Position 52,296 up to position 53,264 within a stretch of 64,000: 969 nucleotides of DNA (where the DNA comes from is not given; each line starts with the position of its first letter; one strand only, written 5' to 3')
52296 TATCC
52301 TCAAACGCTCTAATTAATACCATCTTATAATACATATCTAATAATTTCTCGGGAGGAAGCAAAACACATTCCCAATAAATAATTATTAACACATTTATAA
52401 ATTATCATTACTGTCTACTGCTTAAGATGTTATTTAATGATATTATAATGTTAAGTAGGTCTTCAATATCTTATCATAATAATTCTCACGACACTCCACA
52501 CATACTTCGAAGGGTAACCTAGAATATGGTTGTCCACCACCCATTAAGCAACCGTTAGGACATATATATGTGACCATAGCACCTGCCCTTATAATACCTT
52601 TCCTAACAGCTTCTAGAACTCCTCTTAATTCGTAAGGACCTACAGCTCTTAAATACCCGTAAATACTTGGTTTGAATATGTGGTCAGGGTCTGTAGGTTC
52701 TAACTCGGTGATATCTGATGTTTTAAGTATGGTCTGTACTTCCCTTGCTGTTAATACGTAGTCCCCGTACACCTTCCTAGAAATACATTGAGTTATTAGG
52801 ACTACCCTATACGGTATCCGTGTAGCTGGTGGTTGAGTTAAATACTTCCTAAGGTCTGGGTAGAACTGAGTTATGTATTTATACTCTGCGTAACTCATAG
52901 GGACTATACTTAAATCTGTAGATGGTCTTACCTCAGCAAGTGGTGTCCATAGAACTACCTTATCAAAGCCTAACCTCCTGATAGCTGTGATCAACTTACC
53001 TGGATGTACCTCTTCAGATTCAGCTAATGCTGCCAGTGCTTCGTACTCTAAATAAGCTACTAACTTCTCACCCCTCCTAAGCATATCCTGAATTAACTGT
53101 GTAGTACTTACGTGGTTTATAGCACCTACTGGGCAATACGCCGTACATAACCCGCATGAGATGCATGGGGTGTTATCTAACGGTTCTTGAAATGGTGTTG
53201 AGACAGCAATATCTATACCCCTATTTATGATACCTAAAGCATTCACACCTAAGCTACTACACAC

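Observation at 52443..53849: One ORF fuses a [NiFe] small subunit to a ferredoxin and a shortened, degenerate [FeFe]-hydrogenase H-domain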

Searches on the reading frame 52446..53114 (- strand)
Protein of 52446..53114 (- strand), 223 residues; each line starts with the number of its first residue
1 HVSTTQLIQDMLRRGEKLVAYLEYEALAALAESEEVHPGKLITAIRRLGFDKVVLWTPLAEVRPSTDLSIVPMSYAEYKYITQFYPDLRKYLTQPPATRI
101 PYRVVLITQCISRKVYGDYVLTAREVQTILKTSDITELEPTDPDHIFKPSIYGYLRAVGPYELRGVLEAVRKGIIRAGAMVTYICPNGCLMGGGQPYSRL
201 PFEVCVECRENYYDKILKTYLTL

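Call 34: search_protein_families(library=pfam, alignment_id=A3, max_evalue=0.01)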
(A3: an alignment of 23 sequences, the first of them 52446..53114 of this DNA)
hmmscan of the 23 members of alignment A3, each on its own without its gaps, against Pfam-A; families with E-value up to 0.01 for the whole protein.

A. member 1, window:52446-53114:- (223 aa): 1 family
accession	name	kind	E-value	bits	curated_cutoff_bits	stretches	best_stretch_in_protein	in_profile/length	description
PF02906.19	Fe_hyd_lg_C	-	4.4e-07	30.2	22.1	0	118-192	149-244/245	Iron only hydrogenase large subunit, C-terminal domain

B. families by the number of members that match (of 23 scanned): 1 family
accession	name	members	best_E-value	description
PF02906.19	Fe_hyd_lg_C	19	4.1e-15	Iron only hydrogenase large subunit, C-terminal domain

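Call 39: search_protein_representatives(alignment_id=A3)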
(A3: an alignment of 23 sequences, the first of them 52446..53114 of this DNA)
Query: 23 sequences, 221 profile positions. Proteins with E-value up to 0.001 (for the whole library): 1089; up to 1e-10: 92; up to 1e-30: 15. The best 150 are listed.
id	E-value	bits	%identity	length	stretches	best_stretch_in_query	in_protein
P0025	8.5e-66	237.9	-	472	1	1-216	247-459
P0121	3.5e-58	213.0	-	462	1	1-214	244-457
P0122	3.8e-57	209.6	-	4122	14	153-209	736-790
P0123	8.8e-57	208.4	-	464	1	2-207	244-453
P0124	9.4e-56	205.1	-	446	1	4-217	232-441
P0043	1.1e-54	201.6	-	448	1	2-219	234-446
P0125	2.9e-44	167.5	-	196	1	17-215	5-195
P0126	2.0e-41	158.2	-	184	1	31-216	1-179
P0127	1.2e-40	155.6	-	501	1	14-215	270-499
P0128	1.2e-38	149.1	-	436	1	13-217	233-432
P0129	1.4e-38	148.9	-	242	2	3-147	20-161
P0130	5.0e-38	147.1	-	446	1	8-214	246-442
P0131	1.5e-34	135.8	-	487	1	2-203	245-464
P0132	3.3e-33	131.3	-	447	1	1-199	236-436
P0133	4.0e-31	124.5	-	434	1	1-198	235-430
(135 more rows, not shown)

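Call 54: find_encoding_contigs(protein=P0131, flank=8000, max_places=1)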
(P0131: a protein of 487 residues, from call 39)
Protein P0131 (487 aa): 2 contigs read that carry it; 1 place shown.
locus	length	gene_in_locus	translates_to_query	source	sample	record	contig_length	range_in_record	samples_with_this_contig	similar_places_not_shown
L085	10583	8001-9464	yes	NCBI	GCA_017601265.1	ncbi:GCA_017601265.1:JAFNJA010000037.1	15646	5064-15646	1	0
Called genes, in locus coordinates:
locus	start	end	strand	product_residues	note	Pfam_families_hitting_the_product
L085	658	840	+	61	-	-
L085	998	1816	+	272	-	PF21948:LplA-B_cat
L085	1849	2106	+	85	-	PF10437:Lip_prot_lig_C (weak)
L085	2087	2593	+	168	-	PF01750:HycI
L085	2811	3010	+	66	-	-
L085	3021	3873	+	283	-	PF01590:GAF (weak), PF13185:GAF_2, PF01590:GAF, PF13492:GAF_3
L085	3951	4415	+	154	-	PF01257:2Fe-2S_thioredx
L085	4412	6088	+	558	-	PF01512:Complex1_51K, PF10589:NADH_4Fe-4S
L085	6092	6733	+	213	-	PF13510:Fer2_4, PF10588:NADH-G_4Fe-4S_3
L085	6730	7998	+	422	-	PF00374:NiFeSe_Hases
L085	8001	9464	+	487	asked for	PF00037:Fer4 (faint), PF01058:Oxidored_q6, PF12797:Fer4_2 (faint), PF13459:Fer4_15 (faint), PF14697:Fer4_21 (faint), PF13484:Fer4_16 (faint), PF12838:Fer4_7, PF02906:Fe_hyd_lg_C (weak), +1 more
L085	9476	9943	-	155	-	PF02915:Rubrerythrin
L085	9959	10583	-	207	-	PF00374:NiFeSe_Hases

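Call 58: find_homologous_proteins(query=A4, max_evalue=1e-10)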
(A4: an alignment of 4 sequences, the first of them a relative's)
Query A4 (4 sequences) (487 aa, profile of the alignment): 1384 proteins with E <= 1e-10 among 8000 candidates; the best 120 are listed.
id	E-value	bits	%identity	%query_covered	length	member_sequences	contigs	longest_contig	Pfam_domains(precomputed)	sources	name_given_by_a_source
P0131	3.0e-231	787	100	100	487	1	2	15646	PF14697.12,PF02906.20,PF12797.13,PF00037.33,PF13484.12,PF12838.13,PF13459.12,PF13237.12,PF01058.30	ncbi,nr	ncbi:MAG: hypothetical protein JTT11_04435 [Candidatus Brockarchaeota archaeon]|nr:hypothetical prot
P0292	8.6e-208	709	82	100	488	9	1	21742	PF14697.12,PF02906.20,PF12797.13,PF12837.13,PF00037.33,PF13484.12,PF12838.13,PF13237.12,PF01058.30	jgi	-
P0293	2.4e-199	681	80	100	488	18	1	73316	PF14697.12,PF02906.20,PF12797.13,PF00037.33,PF13484.12,PF12838.13,PF13237.12,PF01058.30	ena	-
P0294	2.9e-199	681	28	97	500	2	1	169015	PF14697.12,PF12837.13,PF13484.12,PF12838.13,PF22117.3,PF12800.13,PF12797.13,PF00037.33,PF13237.12,PF13183.12,PF01058.30,PF13187.12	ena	-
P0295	7.9e-180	617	67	99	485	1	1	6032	PF14697.12,PF02906.20,PF12797.13,PF00037.33,PF13484.12,PF12838.13,PF13237.12,PF01058.30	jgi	jgi:coenzyme F420-reducing hydrogenase gamma subunit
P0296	1.0e-149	518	81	71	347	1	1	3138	PF14697.12,PF12797.13,PF12837.13,PF00037.33,PF13484.12,PF12838.13,PF13459.12,PF13237.12,PF01058.30,PF13187.12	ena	-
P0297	1.6e-145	504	82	77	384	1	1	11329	PF02906.20,PF00037.33,PF13484.12,PF12838.13,PF13459.12,PF13237.12,PF13183.12,PF13187.12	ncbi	ncbi:MAG: [Fe-Fe] hydrogenase large subunit C-terminal domain-containing protein [Thermoproteota arc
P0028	1.5e-131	458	42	92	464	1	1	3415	PF14697.12,PF02906.20,PF12797.13,PF12837.13,PF00037.33,PF13484.12,PF12838.13,PF13459.12,PF13237.12,PF01058.30,PF13187.12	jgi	-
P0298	8.9e-110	386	39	94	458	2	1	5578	PF14697.12,PF02906.20,PF12797.13,PF12837.13,PF00037.33,PF13484.12,PF12838.13,PF13459.12,PF13237.12,PF01058.30,PF13187.12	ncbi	ncbi:MAG: 4Fe-4S binding protein, partial [Candidatus Bathyarchaeia archaeon]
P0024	1.3e-105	372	35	93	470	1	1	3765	PF14697.12,PF02906.20,PF12797.13,PF12837.13,PF00037.33,PF13484.12,PF12838.13,PF13237.12,PF13183.12,PF01058.30,PF13187.12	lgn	-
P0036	2.4e-98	348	34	95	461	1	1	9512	PF00037.33,PF12838.13,PF13237.12,PF01058.30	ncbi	ncbi:MAG: 4Fe-4S binding protein [Candidatus Bathyarchaeia archaeon]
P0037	6.6e-92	327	32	92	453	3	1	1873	PF14697.12,PF12797.13,PF12837.13,PF00037.33,PF13484.12,PF12838.13,PF25160.2,PF13237.12,PF01058.30,PF13187.12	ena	-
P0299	5.7e-50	189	33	47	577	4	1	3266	PF13510.12,PF10588.15,PF02906.20,PF02256.23,PF12837.13,PF00037.33,PF12838.13,PF13237.12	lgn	-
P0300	8.8e-50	188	36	31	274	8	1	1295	PF01058.30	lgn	-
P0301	1.2e-49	188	39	31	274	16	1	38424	PF01058.30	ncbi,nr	ncbi:NADH:ubiquinone oxidoreductase [Candidatus Bipolaricaulota bacterium]|nr:NADH:ubiquinone oxidor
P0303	9.2e-43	165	32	45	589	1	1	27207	PF10588.15,PF00111.33,PF02256.23,PF12837.13,PF12838.13,PF22117.3,PF13510.12,PF02906.20,PF00037.33,PF25160.2,PF13237.12,PF13183.12,PF13187.12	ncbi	-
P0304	5.0e-41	159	26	64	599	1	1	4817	PF13510.12,PF10588.15,PF02906.20,PF00111.33,PF02256.23,PF12838.13,PF22117.3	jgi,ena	-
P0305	6.4e-40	156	28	63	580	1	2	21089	PF14697.12,PF10588.15,PF02256.23,PF12837.13,PF12838.13,PF22117.3,PF13510.12,PF02906.20,PF00037.33,PF25160.2,PF13237.12,PF13183.12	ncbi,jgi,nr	ncbi:MAG: NADH-dependent [FeFe] hydrogenase, group A6 [Clostridia bacterium]|nr:NADH-dependent [FeFe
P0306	1.0e-39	155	29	65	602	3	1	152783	PF14697.12,PF13510.12,PF10588.15,PF02906.20,PF02256.23,PF00037.33,PF13484.12,PF12838.13,PF22117.3,PF13183.12,PF13187.12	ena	-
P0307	1.3e-39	155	34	43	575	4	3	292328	PF13510.12,PF10588.15,PF02906.20,PF02256.23,PF12837.13,PF00037.33,PF12838.13,PF22117.3,PF13237.12,PF13183.12,PF13187.12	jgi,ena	-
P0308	2.8e-39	153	29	65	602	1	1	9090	PF14697.12,PF10588.15,PF02256.23,PF13484.12,PF12838.13,PF22117.3,PF13510.12,PF02906.20,PF00037.33,PF13237.12,PF13183.12,PF13187.12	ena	-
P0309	4.5e-39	153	31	51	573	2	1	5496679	PF14697.12,PF10588.15,PF00111.33,PF02256.23,PF12837.13,PF12838.13,PF22117.3,PF13510.12,PF02906.20,PF12797.13,PF00037.33,PF13237.12,PF13183.12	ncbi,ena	-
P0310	1.1e-38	152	29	63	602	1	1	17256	PF14697.12,PF10588.15,PF02256.23,PF12837.13,PF13484.12,PF12838.13,PF22117.3,PF13510.12,PF02906.20,PF00037.33,PF13183.12,PF13187.12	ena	-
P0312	6.1e-38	149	29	46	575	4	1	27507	PF14697.12,PF10588.15,PF02256.23,PF12838.13,PF22117.3,PF13510.12,PF02906.20,PF00037.33,PF25160.2,PF13237.12,PF13183.12,PF13187.12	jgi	-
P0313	3.9e-37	146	25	62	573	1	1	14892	PF10588.15,PF00111.33,PF02256.23,PF12837.13,PF13484.12,PF12838.13,PF22117.3,PF13510.12,PF02906.20,PF00037.33,PF13237.12,PF13183.12,PF13187.12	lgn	-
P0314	2.4e-36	144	26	59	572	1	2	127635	PF14697.12,PF10588.15,PF00111.33,PF02256.23,PF12837.13,PF13484.12,PF12838.13,PF22117.3,PF13510.12,PF02906.20,PF00037.33,PF13237.12,PF13183.12,PF13187.12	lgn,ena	-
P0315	2.4e-36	144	32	52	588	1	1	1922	PF14697.12,PF13510.12,PF10588.15,PF02906.20,PF02256.23,PF12837.13,PF00037.33,PF12838.13,PF13237.12,PF13187.12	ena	-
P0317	7.3e-35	139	26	62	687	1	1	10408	PF14697.12,PF10588.15,PF02256.23,PF12837.13,PF13484.12,PF12838.13,PF22117.3,PF13510.12,PF02906.20,PF00037.33,PF13237.12,PF13187.12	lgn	-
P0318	4.2e-33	133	30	42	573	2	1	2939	PF14697.12,PF10588.15,PF02256.23,PF12837.13,PF13484.12,PF12838.13,PF22117.3,PF13510.12,PF02906.20,PF00037.33,PF13237.12,PF13183.12,PF13187.12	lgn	-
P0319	2.5e-30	124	25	66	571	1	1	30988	PF13510.12,PF10588.15,PF02906.20,PF00111.33,PF12837.13,PF00037.33,PF12838.13,PF22117.3,PF13237.12,PF13187.12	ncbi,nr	ncbi:MAG: (2Fe-2S)-binding protein [Bacteroidales bacterium]|nr:(2Fe-2S)-binding protein [Bacteroida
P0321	3.5e-28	117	29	42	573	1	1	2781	PF13510.12,PF10588.15,PF02906.20,PF00111.33,PF02256.23,PF12838.13,PF13237.12,PF13183.12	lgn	-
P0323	8.4e-27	112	23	61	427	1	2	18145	PF02906.20,PF02256.23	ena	-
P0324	5.6e-26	110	23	61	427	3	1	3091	PF02906.20,PF02256.23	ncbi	-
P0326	2.3e-24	104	25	59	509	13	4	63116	PF14697.12,PF02256.23,PF12837.13,PF13484.12,PF12838.13,PF13534.12,PF02906.20,PF21349.3,PF12797.13,PF00037.33,PF13237.12,PF13183.12,PF13187.12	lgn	-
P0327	5.9e-24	103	24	62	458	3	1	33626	PF02906.20,PF12797.13,PF02256.23,PF12837.13,PF00037.33,PF12838.13,PF13459.12,PF13237.12,PF13187.12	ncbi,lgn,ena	-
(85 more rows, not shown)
